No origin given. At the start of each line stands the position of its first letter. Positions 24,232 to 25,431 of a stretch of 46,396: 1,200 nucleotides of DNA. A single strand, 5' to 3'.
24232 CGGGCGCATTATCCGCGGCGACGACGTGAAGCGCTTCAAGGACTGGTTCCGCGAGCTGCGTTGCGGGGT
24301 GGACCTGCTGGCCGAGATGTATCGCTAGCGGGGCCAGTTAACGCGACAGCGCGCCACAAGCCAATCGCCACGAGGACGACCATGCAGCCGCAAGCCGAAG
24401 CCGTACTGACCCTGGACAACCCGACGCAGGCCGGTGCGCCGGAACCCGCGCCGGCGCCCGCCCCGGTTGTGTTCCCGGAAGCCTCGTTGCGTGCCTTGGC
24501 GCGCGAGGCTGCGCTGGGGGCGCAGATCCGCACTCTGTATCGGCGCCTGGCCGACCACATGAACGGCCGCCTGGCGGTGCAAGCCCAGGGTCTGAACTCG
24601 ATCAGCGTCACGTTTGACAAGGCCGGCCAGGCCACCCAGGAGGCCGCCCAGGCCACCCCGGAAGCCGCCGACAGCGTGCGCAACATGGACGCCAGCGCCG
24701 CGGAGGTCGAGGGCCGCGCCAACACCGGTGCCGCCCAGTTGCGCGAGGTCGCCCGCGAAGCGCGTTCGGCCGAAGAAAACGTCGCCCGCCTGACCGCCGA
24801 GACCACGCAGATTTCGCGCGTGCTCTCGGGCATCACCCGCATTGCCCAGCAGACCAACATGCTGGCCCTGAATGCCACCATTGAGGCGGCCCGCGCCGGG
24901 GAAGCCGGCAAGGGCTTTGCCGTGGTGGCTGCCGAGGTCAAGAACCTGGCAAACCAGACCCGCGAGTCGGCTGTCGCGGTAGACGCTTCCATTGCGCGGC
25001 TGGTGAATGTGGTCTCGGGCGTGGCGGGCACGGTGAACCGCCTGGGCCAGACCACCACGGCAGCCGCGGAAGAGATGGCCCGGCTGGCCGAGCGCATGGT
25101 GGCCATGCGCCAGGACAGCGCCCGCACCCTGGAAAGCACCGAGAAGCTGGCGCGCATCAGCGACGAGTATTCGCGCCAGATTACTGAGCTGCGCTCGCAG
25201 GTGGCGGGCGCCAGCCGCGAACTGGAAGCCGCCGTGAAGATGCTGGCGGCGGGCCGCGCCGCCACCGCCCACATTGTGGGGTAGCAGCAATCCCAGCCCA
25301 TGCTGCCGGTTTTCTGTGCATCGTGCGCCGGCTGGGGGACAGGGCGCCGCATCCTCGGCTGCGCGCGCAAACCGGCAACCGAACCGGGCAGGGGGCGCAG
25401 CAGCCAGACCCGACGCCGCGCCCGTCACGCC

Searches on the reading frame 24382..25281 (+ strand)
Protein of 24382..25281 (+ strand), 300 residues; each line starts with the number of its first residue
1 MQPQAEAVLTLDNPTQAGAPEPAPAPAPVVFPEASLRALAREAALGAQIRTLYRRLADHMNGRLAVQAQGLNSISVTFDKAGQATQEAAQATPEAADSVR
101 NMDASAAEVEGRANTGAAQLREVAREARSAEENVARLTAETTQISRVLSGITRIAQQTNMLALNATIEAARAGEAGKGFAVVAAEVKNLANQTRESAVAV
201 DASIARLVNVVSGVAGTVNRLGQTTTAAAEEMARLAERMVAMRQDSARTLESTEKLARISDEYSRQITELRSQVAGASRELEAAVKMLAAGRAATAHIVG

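Call 62: search_protein_families(library=pfam, proteins=[window:24382-25281:+], max_evalue=0.001)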
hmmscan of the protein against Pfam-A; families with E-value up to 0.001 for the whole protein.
window:24382-25281:+ (300 aa): 2 families
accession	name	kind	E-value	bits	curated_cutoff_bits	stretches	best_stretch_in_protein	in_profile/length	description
PF00015.26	MCPsignal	-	3.1e-28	99.2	34.6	1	115-208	13-99/172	Methyl-accepting chemotaxis protein (MCP) signalling domain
PF06103.16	DUF948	-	0.00086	19.9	37.2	0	213-281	16-84/89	Bacterial protein of unknown function (DUF948)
